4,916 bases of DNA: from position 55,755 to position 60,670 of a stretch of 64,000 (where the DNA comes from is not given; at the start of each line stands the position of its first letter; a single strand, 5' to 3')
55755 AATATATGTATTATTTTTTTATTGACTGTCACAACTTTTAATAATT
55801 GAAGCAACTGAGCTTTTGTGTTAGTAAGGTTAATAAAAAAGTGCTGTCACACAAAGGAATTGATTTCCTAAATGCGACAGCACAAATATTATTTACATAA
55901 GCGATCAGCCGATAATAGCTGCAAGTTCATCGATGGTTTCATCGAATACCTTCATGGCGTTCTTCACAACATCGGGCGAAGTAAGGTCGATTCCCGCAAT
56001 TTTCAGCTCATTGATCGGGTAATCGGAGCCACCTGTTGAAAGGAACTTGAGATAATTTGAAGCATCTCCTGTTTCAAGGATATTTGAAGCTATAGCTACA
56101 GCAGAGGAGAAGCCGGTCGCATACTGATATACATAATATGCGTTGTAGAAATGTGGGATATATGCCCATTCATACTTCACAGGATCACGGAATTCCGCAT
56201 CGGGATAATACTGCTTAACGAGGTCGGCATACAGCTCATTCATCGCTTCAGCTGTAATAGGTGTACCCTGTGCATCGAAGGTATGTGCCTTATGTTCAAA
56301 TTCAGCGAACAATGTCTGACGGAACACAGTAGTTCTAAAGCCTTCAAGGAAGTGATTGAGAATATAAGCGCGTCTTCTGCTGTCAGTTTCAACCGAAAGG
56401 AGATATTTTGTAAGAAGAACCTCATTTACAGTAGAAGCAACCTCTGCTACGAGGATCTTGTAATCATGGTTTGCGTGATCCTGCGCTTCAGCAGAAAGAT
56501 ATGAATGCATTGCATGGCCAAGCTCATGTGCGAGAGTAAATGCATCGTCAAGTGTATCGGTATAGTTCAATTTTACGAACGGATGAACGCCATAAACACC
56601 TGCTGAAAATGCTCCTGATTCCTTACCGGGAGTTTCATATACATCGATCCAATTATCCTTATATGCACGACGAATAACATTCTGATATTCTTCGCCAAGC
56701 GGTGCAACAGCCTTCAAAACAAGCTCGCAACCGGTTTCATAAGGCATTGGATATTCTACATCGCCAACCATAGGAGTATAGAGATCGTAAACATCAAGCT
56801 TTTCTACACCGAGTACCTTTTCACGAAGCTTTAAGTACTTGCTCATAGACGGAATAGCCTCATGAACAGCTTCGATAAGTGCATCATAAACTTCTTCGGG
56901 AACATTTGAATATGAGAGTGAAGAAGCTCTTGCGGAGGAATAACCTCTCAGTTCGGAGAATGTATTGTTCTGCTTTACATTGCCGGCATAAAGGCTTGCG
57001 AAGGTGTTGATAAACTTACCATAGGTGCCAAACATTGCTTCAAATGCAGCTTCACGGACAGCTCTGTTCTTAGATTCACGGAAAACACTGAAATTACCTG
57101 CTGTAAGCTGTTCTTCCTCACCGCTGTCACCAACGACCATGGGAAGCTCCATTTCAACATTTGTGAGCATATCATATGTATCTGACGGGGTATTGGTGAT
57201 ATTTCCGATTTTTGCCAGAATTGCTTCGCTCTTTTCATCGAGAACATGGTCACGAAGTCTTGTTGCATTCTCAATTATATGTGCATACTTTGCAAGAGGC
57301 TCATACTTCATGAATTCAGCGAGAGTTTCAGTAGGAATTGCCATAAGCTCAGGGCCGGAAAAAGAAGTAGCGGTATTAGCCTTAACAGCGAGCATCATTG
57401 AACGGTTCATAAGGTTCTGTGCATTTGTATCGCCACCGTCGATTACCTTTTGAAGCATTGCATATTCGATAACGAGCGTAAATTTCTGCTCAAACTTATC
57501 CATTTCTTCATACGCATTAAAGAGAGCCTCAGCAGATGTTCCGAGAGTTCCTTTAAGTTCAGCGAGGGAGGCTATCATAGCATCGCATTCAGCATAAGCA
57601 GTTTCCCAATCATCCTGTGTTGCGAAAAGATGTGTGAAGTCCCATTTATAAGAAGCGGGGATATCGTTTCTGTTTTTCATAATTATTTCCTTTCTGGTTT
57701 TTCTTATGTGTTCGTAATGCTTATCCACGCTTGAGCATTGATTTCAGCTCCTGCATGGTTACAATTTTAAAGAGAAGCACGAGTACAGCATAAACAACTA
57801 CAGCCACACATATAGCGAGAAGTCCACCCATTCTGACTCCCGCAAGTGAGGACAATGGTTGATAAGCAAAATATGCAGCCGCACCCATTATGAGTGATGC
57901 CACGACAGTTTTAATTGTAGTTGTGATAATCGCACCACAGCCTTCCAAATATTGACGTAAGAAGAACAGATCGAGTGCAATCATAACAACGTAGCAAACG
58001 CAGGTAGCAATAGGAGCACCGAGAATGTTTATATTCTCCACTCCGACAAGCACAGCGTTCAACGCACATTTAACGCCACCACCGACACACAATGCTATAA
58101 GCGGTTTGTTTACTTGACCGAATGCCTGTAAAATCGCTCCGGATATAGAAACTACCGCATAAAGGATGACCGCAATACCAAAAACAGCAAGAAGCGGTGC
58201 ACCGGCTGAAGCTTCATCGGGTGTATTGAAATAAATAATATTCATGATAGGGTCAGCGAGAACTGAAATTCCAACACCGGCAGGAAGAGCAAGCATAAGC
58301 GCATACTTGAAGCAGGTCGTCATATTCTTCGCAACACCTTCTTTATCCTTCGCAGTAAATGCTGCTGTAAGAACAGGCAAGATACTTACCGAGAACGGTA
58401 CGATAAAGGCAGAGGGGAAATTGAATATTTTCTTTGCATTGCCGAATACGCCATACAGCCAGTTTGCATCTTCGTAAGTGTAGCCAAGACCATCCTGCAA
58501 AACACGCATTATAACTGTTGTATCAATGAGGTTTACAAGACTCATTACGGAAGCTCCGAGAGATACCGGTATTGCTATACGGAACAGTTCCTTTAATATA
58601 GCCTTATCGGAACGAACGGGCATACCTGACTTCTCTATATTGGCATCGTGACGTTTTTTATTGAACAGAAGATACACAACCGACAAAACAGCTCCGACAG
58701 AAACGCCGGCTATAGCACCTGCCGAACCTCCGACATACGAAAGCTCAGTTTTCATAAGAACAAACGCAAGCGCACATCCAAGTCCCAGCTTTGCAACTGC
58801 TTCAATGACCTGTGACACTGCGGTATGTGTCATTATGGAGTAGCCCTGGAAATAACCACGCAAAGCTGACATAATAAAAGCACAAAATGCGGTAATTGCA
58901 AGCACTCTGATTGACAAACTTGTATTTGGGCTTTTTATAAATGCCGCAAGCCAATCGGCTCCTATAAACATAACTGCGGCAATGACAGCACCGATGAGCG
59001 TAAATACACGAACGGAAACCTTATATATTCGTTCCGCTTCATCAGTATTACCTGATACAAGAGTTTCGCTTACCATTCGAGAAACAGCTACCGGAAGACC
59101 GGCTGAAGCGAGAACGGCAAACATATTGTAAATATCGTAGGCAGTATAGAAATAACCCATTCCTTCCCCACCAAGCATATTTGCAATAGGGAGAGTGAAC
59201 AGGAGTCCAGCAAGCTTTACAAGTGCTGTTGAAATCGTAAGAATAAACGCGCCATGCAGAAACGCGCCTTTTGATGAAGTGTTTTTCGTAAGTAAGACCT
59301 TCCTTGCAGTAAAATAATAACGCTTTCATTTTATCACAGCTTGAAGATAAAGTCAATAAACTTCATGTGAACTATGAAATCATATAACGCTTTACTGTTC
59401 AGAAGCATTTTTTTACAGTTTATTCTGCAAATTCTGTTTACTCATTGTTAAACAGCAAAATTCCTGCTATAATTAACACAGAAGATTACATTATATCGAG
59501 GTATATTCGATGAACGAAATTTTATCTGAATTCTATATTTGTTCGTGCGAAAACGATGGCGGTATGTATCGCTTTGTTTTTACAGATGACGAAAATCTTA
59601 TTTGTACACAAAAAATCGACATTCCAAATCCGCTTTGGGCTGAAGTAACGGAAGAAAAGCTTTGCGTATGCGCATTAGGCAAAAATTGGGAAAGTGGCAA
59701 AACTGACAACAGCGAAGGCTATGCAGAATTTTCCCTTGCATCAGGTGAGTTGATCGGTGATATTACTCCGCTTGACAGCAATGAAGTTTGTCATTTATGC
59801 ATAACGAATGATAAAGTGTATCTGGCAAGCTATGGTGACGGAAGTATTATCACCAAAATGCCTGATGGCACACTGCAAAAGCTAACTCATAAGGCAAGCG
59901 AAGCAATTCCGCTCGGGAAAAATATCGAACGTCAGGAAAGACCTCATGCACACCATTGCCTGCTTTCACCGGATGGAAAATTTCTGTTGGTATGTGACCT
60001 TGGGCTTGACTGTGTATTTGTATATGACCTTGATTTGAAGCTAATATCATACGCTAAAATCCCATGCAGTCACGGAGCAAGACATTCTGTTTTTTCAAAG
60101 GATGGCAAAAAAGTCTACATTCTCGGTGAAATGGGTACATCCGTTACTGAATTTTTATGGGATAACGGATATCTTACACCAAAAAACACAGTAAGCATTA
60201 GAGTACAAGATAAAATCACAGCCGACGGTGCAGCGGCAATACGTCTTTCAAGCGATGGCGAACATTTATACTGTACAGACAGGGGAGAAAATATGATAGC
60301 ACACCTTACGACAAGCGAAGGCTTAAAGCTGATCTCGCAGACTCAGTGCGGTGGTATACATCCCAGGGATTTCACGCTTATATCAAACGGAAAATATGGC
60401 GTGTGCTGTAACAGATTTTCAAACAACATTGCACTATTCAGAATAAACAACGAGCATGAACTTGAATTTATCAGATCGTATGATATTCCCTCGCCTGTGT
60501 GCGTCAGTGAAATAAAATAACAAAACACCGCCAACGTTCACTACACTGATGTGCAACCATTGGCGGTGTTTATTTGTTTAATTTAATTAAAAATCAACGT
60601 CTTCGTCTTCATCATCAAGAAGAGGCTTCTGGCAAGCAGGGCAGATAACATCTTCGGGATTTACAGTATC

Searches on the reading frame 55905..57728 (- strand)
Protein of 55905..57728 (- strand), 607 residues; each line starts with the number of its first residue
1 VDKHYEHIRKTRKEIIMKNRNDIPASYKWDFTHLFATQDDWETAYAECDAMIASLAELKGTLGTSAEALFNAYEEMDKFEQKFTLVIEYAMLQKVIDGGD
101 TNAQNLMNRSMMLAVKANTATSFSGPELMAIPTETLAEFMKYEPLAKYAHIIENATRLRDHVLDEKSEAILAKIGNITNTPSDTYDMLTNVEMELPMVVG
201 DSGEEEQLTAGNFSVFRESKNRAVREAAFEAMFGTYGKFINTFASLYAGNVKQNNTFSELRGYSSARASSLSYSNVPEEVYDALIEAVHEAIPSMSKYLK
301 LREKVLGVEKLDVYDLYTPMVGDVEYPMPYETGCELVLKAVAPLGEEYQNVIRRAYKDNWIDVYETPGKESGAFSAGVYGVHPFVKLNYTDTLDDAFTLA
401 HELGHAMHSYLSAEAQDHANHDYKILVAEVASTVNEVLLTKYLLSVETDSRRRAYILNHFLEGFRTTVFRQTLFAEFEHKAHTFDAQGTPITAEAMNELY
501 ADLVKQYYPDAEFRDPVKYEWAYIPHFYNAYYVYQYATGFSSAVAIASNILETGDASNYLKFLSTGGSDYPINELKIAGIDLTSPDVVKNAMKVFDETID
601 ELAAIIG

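Call 3: search_protein_families(library=pfam, proteins=[window:55905-57728:-], max_evalue=1)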
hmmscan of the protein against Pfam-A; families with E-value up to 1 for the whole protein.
window:55905-57728:- (607 aa): 3 families
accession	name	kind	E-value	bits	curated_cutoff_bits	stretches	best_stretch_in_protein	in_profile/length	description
PF01432.26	Peptidase_M3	-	1.8e-73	248.9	27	1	216-593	2-456/457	Peptidase family M3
PF08439.15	Peptidase_M3_N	-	7.7e-18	64.9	25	1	127-194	1-69/70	Oligopeptidase F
PF06114.19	Peptidase_M78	-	0.0035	17.6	22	1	381-421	27-68/123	IrrE N-terminal-like domain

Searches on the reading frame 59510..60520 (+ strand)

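Call 62: search_protein_families(library=pfam, proteins=[window:59510-60520:+], max_evalue=0.0001)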
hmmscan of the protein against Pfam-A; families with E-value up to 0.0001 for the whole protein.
window:59510-60520:+ (336 aa): 1 family
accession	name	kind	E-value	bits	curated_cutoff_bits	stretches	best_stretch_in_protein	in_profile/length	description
PF10282.15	Lactonase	-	9.5e-56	189.9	21.7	1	9-333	3-343/344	Lactonase, 7-bladed beta-propeller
